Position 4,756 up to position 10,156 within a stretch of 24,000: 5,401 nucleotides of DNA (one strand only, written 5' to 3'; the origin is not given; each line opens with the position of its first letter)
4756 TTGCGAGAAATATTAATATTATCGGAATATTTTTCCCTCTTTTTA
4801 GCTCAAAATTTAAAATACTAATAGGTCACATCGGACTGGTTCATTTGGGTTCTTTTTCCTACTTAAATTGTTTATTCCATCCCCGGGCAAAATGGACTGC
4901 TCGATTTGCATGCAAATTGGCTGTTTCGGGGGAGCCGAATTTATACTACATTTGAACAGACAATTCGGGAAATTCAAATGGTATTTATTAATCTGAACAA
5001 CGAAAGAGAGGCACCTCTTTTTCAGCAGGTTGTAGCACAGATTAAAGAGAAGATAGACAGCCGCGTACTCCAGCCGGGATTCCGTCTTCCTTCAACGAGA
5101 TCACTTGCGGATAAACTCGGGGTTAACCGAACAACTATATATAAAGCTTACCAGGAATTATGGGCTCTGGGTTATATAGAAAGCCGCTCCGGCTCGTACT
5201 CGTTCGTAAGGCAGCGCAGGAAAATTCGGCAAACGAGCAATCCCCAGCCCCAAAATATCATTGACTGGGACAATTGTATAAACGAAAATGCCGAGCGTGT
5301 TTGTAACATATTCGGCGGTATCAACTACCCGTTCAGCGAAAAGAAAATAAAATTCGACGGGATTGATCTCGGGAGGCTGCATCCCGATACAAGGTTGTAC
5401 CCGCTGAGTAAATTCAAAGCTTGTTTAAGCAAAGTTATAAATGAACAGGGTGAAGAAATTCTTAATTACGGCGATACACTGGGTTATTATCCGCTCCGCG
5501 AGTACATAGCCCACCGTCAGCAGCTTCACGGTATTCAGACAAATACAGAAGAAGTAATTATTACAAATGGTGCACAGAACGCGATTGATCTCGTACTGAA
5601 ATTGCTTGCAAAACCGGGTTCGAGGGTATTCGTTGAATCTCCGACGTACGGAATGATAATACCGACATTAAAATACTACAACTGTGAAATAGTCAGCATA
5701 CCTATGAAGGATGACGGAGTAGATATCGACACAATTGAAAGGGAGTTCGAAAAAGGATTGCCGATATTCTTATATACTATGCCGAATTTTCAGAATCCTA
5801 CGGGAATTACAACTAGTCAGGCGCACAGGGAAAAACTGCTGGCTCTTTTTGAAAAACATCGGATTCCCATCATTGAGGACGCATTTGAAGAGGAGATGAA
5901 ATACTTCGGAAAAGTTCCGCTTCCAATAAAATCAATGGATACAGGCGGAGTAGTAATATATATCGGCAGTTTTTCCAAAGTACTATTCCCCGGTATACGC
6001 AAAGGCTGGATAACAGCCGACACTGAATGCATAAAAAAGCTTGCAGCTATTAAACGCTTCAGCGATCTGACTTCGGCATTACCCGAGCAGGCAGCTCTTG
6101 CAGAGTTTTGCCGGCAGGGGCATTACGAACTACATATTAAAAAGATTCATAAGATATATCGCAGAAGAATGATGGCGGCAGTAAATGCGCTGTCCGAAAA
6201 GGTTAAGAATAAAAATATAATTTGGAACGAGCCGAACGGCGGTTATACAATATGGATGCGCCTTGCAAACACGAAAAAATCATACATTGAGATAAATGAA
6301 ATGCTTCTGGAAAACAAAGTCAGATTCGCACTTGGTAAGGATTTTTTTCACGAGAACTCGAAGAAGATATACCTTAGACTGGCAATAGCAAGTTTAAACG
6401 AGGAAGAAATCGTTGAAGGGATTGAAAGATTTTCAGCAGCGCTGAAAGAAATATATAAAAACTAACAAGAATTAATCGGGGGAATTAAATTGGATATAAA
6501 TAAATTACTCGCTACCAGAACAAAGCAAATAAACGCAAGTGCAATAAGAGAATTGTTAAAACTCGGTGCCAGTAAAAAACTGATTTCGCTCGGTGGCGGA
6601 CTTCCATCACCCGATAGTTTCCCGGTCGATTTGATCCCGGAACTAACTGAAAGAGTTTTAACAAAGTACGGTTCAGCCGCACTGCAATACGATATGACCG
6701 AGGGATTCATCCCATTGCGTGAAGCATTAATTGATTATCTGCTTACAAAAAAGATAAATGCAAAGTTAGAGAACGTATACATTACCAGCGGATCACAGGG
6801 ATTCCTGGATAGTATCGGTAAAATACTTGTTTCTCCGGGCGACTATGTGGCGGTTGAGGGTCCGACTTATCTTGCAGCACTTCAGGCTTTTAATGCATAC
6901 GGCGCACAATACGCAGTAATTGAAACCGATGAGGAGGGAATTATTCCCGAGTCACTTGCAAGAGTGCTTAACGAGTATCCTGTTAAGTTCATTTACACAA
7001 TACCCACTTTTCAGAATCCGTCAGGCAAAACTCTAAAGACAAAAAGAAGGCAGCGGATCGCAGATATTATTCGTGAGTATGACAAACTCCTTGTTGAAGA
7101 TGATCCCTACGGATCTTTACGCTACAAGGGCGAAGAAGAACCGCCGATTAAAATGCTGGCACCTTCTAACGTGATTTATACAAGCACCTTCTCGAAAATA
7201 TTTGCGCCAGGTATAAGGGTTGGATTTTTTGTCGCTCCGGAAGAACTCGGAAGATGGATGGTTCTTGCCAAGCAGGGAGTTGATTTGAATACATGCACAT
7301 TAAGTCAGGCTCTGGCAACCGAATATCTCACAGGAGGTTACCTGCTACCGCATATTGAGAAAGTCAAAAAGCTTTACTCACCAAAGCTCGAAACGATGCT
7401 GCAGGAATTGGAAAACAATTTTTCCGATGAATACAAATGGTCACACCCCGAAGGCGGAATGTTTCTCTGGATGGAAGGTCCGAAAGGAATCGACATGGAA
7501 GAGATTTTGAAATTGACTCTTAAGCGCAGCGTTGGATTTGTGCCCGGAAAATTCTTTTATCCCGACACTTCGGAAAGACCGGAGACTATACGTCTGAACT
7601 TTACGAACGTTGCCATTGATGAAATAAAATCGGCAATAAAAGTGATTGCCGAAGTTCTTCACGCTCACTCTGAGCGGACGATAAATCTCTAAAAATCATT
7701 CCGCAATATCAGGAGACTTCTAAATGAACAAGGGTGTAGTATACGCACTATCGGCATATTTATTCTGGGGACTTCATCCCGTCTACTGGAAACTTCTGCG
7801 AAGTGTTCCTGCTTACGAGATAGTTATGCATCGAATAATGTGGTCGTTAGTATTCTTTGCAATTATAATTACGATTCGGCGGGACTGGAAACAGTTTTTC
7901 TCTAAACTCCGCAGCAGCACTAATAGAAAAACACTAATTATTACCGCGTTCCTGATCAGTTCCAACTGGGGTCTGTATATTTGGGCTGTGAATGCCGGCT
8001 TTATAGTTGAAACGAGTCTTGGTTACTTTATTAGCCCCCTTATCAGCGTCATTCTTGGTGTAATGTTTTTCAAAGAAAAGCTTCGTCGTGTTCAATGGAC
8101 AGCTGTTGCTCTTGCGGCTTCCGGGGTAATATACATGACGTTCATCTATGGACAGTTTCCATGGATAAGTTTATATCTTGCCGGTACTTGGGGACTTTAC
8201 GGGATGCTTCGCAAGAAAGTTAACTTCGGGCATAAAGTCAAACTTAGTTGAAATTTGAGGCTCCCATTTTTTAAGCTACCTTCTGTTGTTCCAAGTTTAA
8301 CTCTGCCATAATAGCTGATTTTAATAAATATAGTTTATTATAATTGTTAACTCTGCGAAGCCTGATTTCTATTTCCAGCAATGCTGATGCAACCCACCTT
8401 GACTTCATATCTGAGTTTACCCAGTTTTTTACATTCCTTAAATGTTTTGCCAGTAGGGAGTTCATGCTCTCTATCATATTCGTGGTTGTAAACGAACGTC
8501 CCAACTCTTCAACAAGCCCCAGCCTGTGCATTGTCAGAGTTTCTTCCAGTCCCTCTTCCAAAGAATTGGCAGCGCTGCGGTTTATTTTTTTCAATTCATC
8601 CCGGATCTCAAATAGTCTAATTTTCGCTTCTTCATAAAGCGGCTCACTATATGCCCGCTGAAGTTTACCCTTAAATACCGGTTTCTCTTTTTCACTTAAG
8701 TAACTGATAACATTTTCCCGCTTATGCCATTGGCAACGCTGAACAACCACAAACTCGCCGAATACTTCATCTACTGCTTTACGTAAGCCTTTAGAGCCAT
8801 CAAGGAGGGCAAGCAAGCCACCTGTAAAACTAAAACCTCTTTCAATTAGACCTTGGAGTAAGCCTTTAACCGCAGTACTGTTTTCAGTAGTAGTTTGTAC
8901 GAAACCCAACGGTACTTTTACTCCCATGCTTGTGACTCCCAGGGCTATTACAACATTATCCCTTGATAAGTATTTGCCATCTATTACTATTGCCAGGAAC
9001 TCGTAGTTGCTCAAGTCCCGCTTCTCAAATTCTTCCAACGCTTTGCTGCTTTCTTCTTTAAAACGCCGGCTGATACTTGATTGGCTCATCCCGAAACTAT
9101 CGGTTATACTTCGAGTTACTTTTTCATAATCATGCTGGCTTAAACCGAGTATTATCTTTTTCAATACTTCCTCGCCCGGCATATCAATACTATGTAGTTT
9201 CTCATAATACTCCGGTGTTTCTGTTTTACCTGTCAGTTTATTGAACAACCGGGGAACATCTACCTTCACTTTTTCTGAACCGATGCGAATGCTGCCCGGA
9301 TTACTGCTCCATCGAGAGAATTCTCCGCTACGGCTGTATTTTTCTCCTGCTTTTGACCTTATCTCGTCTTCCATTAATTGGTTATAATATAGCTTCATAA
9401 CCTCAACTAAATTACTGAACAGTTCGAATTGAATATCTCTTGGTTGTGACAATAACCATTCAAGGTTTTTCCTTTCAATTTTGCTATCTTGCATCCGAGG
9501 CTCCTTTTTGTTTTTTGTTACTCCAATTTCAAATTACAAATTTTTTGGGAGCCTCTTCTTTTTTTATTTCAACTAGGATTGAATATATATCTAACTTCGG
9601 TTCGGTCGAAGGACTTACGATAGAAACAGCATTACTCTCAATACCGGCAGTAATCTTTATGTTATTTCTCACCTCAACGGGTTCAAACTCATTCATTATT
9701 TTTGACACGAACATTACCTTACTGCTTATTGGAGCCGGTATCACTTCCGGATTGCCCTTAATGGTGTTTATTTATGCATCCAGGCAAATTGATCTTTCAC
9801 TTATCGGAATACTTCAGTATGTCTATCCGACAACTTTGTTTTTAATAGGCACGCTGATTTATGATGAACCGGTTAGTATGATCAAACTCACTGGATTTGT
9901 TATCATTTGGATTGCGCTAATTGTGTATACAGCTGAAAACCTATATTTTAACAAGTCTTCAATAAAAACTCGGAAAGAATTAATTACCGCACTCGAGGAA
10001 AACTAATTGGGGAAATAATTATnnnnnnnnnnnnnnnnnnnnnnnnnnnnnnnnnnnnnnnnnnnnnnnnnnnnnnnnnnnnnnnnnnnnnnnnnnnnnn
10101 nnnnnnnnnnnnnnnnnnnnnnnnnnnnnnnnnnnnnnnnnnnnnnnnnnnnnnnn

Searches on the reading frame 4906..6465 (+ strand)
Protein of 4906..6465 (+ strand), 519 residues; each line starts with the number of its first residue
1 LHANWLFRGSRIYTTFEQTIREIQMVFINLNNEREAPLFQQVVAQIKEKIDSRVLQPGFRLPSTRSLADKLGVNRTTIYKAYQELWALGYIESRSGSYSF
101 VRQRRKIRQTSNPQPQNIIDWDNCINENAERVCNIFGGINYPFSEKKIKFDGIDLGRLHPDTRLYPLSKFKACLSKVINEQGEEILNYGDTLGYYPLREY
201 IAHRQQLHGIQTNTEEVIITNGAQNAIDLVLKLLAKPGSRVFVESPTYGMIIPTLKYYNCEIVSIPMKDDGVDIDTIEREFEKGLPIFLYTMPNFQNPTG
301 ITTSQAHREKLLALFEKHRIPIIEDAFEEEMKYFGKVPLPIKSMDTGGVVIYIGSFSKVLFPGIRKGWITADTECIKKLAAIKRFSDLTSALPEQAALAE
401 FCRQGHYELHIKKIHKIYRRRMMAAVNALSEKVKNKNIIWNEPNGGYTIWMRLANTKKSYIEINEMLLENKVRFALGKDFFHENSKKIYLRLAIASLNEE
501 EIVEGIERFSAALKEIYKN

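Call 8: search_protein_families(library=pfam, proteins=[window:4906-6465:+], max_evalue=0.00001)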
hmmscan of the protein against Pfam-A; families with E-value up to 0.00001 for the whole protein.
window:4906-6465:+ (519 aa): 4 families
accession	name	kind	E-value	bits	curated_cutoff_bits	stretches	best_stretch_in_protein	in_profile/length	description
PF00155.27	Aminotran_1_2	-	2.1e-33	116.4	19.7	1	176-509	25-361/361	Aminotransferase class I and II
PF00392.27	GntR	-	6.9e-15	54.9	27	1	40-101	3-64/64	Bacterial regulatory proteins, gntR family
PF12897.13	Asp_aminotransf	-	2.4e-09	37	27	1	237-452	123-348/421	Aspartate amino-transferase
PF13730.12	HTH_36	-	9.2e-06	25.8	25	0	62-91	26-55/55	Helix-turn-helix domain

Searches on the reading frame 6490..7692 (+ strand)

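Call 8: search_protein_families(library=pfam, proteins=[window:6490-7692:+], max_evalue=0.00001)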
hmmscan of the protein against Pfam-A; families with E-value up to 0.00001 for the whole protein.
window:6490-7692:+ (400 aa): 2 families
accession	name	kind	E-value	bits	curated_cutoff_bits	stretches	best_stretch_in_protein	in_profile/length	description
PF00155.27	Aminotran_1_2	-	1e-27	97.7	19.7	1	59-386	30-361/361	Aminotransferase class I and II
PF12897.13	Asp_aminotransf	-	1.7e-12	47.3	27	1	120-396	127-415/421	Aspartate amino-transferase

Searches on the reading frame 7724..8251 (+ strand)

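Call 8: search_protein_families(library=pfam, proteins=[window:7724-8251:+], max_evalue=0.00001)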
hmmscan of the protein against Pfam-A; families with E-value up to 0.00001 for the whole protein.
window:7724-8251:+ (175 aa): 1 family
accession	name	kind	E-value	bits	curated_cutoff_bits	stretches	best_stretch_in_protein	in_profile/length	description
PF00892.27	EamA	-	7.4e-15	55.9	28.2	1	3-139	2-134/135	EamA-like transporter family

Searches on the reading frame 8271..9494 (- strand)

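Call 8: search_protein_families(library=pfam, proteins=[window:8271-9494:-], max_evalue=0.00001)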
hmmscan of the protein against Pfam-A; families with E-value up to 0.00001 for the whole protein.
window:8271-9494:- (407 aa): 1 family
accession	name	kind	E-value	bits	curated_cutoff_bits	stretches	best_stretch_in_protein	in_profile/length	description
PF00872.24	Transposase_mut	-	1.3e-29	103.7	21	1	29-370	26-367/379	Transposase, Mutator family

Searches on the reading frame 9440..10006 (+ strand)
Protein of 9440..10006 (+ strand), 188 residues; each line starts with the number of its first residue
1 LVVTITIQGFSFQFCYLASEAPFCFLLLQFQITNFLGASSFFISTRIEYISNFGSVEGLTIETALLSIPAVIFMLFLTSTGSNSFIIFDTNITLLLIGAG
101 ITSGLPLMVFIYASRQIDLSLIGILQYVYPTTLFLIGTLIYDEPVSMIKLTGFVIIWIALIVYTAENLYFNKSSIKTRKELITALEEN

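Call 8: search_protein_families(library=pfam, proteins=[window:9440-10006:+], max_evalue=0.00001)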
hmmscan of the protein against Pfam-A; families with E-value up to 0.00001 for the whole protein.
window:9440-10006:+ (188 aa): 0 families

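Call 93: search_protein_families(library=pfam, proteins=[window:9440-10006:+], max_evalue=0.1)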
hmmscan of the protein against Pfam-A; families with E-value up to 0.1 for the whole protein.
window:9440-10006:+ (188 aa): 1 family
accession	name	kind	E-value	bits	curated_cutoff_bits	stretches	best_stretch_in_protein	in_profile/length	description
PF00892.27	EamA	-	0.008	16.9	28.2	1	40-163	17-133/135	EamA-like transporter family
